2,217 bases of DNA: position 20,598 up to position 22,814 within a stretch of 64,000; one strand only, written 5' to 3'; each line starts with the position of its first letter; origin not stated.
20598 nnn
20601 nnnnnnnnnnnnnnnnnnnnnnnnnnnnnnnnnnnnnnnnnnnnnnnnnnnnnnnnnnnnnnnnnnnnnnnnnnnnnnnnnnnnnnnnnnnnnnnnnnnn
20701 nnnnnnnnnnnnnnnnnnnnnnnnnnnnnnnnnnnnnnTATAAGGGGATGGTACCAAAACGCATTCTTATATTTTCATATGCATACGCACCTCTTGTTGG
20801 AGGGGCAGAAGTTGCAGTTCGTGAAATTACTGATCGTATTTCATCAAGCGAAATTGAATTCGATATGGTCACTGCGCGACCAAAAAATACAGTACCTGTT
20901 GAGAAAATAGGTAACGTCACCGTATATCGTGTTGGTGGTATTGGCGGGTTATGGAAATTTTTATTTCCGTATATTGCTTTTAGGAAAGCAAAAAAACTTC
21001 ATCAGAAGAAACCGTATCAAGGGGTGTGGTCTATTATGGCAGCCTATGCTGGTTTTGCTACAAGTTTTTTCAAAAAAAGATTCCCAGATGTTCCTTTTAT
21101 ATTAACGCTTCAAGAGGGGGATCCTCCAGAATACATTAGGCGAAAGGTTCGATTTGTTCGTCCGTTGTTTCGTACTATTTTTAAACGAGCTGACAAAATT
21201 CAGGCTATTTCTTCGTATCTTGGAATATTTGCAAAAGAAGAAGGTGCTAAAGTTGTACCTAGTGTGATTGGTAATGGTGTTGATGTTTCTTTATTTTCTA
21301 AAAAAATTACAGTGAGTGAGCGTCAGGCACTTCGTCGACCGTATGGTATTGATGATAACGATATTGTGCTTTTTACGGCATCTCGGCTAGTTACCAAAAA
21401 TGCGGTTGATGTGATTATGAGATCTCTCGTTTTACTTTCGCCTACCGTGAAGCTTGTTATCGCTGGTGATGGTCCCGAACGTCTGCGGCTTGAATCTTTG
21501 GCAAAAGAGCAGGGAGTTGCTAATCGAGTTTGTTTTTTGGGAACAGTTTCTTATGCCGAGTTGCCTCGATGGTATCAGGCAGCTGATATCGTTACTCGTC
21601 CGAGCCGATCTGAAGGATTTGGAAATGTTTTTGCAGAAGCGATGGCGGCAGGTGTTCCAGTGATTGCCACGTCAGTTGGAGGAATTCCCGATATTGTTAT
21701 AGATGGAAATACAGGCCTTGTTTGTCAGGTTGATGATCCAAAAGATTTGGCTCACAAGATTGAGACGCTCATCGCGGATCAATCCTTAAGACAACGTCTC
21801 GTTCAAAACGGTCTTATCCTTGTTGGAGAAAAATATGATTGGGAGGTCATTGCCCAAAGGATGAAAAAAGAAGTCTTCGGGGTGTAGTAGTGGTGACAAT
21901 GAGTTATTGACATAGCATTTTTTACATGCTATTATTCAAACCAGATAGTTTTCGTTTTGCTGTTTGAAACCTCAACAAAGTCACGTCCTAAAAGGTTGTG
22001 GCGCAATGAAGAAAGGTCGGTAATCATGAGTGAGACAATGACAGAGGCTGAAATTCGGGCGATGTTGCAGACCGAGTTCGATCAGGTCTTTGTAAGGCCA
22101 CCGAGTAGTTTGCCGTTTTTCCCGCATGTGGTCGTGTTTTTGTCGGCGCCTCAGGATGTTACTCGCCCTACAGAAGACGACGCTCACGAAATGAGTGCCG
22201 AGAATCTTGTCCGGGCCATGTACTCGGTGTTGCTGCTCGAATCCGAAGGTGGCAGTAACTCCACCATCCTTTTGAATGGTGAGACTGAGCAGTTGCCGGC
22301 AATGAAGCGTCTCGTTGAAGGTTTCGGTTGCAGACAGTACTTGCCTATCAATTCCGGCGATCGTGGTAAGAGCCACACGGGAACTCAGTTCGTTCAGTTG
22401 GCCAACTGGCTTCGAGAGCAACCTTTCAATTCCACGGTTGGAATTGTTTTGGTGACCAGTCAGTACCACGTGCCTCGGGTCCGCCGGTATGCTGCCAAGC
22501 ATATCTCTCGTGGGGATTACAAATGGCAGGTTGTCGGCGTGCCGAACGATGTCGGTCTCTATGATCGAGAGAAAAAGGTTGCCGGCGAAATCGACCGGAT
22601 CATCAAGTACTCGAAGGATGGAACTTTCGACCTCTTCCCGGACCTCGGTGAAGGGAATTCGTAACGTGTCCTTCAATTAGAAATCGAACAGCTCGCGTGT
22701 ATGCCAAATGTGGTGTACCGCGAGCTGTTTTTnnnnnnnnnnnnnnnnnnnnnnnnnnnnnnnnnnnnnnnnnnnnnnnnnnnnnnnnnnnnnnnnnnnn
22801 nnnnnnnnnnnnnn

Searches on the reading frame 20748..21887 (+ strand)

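Call 41: search_protein_families(library=pfam, proteins=[window:20748-21887:+], max_evalue=0.001)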
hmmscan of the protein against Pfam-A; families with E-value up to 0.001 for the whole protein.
window:20748-21887:+ (379 aa): 6 families
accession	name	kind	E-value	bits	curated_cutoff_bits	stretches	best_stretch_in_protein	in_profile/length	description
PF00534.26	Glycos_transf_1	-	3.6e-43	147.5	26.4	1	192-355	2-169/172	Glycosyl transferases group 1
PF13692.12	Glyco_trans_1_4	-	1.8e-36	125.9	27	1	207-344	3-142/142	Glycosyl transferases group 1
PF13524.12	Glyco_trans_1_2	-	1.4e-10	41.7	25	1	232-372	13-142/144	Glycosyl transferase-like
PF13579.12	Glyco_trans_4_4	-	5e-10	40.4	29.7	1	18-158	1-138/158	Glycosyl transferase 4-like domain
PF13439.12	Glyco_transf_4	-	5.9e-10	39.9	28.5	1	17-181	1-169/170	Glycosyltransferase Family 4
PF20706.3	GT4-conflict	-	6.9e-08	32.3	26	1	269-320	272-323/385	Family 4 Glycosyltransferase in conflict systems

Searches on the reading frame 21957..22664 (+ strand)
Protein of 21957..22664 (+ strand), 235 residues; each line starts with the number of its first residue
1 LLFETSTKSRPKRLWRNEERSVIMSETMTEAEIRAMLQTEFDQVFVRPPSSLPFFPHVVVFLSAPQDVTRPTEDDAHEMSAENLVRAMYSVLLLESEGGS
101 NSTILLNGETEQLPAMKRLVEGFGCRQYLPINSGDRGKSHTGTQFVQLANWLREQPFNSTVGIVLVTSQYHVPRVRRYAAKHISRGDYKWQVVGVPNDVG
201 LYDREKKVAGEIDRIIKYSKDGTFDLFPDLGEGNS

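Call 6: search_protein_families(library=pfam, proteins=[window:21957-22664:+], max_evalue=0.01)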
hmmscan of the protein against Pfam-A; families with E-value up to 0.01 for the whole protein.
window:21957-22664:+ (235 aa): 1 family
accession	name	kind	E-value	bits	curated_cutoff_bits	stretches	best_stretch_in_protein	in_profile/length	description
PF02698.23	DUF218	-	2e-05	25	27.6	1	103-195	28-107/133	DUF218 domain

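Call 7: search_protein_families(library=phrogs, proteins=[window:21957-22664:+], max_evalue=0.01)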
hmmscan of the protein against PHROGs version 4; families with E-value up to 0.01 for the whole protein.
window:21957-22664:+ (235 aa): 0 families
